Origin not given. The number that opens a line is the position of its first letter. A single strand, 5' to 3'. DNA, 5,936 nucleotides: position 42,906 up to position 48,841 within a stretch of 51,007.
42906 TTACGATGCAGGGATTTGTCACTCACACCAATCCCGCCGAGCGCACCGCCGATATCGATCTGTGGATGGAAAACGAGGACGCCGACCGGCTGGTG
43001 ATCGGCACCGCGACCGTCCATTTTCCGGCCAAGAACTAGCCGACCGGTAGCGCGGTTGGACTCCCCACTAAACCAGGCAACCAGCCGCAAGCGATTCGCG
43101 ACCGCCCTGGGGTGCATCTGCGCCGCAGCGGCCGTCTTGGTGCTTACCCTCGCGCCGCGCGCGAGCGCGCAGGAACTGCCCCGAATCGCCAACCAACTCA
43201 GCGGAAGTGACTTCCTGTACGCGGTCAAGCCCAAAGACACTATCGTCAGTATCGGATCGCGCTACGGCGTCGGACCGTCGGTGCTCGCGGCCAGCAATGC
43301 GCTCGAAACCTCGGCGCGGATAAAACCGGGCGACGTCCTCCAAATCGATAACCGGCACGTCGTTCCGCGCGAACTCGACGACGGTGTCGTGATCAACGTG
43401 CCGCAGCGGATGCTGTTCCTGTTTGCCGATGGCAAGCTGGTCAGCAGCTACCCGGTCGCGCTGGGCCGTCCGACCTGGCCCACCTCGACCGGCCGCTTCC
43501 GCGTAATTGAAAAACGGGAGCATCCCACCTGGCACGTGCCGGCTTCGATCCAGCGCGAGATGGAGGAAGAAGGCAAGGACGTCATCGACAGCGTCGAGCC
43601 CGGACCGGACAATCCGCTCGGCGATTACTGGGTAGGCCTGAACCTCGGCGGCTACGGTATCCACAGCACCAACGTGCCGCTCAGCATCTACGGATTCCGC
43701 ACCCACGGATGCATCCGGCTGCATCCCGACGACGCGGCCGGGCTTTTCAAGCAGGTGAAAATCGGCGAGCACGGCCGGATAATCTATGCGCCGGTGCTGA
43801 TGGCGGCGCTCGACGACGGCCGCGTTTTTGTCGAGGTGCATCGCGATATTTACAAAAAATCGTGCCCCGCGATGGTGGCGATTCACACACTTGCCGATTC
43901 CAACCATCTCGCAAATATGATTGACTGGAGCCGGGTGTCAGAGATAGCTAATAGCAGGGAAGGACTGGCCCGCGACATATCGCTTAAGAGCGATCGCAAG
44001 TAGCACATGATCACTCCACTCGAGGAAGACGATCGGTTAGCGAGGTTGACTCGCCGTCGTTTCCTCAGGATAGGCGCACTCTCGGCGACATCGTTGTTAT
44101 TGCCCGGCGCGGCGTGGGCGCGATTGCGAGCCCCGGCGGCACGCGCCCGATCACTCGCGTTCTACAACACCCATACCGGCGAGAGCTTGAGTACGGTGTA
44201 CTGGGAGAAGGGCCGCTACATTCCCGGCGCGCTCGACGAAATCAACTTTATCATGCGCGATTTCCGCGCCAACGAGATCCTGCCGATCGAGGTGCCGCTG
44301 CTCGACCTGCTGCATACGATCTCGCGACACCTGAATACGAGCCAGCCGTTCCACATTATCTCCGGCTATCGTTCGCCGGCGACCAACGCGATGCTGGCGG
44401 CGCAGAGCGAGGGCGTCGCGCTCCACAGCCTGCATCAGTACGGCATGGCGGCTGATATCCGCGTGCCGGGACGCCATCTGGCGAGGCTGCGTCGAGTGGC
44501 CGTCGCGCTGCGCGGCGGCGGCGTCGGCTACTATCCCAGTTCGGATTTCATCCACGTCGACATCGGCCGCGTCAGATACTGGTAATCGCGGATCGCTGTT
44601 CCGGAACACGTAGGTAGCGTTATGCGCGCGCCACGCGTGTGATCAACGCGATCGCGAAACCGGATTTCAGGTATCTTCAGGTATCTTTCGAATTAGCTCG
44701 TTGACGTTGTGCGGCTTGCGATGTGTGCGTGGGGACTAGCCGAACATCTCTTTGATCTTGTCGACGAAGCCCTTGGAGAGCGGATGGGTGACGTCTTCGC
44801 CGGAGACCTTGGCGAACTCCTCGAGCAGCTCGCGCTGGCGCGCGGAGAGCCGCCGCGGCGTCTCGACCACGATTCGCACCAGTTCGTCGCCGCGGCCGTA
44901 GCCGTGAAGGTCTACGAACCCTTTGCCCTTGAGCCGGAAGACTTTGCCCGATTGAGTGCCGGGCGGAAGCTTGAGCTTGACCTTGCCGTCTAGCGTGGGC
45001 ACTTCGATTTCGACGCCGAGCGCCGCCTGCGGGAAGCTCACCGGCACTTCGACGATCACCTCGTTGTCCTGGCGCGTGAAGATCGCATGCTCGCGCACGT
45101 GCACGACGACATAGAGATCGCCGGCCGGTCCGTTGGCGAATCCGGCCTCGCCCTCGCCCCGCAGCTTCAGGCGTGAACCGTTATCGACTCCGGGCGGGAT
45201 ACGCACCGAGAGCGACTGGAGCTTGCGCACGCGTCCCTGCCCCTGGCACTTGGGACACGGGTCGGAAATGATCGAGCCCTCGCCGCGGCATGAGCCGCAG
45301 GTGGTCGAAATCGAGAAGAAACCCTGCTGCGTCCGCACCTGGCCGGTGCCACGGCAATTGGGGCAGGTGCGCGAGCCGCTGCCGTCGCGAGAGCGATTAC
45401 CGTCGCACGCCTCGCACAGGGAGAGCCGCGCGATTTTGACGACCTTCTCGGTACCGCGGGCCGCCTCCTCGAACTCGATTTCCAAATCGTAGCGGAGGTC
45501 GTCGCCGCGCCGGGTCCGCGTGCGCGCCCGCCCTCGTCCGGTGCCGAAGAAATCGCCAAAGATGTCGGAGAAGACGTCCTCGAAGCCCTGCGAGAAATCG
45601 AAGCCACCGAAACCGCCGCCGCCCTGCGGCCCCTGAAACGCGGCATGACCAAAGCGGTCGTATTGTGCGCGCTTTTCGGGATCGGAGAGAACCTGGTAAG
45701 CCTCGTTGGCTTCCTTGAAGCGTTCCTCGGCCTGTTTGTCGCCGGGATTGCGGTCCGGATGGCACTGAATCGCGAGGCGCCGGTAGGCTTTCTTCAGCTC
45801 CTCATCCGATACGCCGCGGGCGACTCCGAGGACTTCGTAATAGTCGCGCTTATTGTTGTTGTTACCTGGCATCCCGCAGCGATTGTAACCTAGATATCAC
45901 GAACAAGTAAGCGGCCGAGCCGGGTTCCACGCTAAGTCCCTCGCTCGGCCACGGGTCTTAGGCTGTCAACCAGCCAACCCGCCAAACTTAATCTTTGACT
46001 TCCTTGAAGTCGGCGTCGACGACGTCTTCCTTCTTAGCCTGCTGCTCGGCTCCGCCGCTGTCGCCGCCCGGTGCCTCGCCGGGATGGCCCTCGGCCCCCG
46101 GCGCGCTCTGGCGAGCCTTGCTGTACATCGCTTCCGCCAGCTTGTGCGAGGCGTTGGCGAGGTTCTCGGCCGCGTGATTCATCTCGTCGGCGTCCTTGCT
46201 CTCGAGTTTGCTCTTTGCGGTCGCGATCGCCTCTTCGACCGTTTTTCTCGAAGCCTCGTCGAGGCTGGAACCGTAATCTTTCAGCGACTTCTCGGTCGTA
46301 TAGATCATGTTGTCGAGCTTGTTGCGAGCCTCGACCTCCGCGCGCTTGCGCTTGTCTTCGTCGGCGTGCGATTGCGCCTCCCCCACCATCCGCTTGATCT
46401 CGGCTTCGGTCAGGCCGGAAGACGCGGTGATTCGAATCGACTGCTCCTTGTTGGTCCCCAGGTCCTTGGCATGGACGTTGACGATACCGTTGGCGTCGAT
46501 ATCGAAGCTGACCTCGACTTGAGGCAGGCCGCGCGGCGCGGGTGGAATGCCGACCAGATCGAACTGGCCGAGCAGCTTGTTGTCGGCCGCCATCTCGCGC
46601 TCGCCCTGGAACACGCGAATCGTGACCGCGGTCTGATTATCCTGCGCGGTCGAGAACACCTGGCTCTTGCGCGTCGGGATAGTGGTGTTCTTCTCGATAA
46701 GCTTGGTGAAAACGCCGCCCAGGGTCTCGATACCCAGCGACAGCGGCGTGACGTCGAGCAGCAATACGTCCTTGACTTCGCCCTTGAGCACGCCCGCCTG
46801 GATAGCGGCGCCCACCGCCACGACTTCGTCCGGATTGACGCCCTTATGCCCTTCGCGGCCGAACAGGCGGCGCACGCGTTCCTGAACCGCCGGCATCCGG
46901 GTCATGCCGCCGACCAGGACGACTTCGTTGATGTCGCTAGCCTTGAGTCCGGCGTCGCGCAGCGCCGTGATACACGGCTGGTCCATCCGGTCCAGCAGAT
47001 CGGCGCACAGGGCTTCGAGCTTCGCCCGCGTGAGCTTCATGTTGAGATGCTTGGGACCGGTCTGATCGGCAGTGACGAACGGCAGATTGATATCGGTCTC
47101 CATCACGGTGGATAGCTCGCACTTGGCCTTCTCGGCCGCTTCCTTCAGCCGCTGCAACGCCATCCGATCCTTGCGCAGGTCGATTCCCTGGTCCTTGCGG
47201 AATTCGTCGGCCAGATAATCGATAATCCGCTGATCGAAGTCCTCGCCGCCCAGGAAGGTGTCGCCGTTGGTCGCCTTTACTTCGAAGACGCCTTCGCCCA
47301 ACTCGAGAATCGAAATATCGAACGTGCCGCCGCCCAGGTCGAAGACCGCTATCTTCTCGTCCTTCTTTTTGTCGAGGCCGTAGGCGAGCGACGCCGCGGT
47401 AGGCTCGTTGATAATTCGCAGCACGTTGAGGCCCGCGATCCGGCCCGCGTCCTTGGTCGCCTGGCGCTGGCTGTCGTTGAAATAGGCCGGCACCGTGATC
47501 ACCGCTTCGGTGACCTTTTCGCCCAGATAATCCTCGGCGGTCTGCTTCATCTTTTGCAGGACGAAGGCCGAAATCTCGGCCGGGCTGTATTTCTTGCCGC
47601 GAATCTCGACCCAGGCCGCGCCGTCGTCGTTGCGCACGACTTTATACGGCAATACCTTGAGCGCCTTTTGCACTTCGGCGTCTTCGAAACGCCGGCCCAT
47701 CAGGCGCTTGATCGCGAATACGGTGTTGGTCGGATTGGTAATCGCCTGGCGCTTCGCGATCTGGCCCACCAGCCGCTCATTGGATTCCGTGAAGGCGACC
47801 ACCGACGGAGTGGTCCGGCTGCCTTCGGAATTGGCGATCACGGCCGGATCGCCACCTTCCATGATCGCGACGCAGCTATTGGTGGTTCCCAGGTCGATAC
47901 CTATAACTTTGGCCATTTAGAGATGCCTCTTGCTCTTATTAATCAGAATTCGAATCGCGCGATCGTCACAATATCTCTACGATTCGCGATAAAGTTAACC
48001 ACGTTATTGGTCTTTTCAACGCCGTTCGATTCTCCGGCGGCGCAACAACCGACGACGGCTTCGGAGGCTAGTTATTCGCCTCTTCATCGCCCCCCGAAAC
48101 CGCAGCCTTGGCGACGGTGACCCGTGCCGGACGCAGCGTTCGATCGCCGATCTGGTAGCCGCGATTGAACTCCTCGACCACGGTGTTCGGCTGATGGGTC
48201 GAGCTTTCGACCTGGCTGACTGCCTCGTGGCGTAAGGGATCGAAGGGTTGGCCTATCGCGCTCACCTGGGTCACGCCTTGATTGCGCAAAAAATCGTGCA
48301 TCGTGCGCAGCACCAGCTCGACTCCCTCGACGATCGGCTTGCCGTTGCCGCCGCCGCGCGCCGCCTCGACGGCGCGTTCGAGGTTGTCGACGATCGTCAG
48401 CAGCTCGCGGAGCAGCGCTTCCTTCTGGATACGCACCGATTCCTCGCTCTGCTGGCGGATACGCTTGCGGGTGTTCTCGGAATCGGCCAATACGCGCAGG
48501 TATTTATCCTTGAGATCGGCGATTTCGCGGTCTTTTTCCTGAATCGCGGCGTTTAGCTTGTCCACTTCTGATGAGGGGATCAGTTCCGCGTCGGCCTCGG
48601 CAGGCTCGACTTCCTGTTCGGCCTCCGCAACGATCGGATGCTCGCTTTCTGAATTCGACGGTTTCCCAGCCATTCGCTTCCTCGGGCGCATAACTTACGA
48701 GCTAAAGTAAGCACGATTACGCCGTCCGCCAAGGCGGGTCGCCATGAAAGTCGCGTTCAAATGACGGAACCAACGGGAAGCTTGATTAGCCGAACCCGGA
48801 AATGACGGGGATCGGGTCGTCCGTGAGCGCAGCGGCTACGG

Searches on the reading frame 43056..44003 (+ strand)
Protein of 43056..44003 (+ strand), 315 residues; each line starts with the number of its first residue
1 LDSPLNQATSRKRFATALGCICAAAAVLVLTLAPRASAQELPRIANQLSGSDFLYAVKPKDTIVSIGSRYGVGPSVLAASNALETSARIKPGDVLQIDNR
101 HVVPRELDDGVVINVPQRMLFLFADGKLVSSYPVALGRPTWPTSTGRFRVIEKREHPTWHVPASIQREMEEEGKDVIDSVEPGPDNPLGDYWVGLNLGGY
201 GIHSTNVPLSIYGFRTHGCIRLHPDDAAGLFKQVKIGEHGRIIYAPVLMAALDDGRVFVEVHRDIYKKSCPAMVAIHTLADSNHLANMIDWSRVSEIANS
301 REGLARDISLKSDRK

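Call 43: search_protein_families(library=pfam, proteins=[window:43056-44003:+], max_evalue=0.001)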
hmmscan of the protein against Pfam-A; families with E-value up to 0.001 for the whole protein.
window:43056-44003:+ (315 aa): 2 families
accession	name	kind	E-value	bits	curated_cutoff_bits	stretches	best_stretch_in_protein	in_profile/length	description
PF03734.19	YkuD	-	1.6e-26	94.1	23.4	1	110-238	3-142/146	L,D-transpeptidase catalytic domain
PF01476.26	LysM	-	1.6e-07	31.6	20.9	1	55-97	1-42/43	LysM domain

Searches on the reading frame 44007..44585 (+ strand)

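Call 43: search_protein_families(library=pfam, proteins=[window:44007-44585:+], max_evalue=0.001)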
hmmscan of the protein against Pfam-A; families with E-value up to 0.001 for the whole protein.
window:44007-44585:+ (192 aa): 2 families
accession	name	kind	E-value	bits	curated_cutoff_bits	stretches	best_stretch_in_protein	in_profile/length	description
PF05951.18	Peptidase_M15_2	-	3.4e-52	176.7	27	1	44-192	3-153/153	Bacterial protein of unknown function (DUF882)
PF08291.16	Peptidase_M15_3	-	1.2e-12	48.4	23.2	1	95-185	25-108/108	Peptidase M15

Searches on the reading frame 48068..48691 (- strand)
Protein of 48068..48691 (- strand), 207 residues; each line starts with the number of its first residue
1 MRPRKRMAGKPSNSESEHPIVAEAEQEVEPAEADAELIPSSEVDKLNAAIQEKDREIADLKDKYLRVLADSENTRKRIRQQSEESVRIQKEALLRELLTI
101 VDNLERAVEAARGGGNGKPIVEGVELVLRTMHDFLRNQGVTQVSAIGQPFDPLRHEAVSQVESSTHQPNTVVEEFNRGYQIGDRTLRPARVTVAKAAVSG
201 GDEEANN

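Call 43: search_protein_families(library=pfam, proteins=[window:48068-48691:-], max_evalue=0.001)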
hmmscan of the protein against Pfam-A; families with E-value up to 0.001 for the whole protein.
window:48068-48691:- (207 aa): 1 family
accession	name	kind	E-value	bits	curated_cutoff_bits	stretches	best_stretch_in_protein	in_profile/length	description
PF01025.24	GrpE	-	1.8e-46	158.3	25.8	1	40-195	10-165/165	GrpE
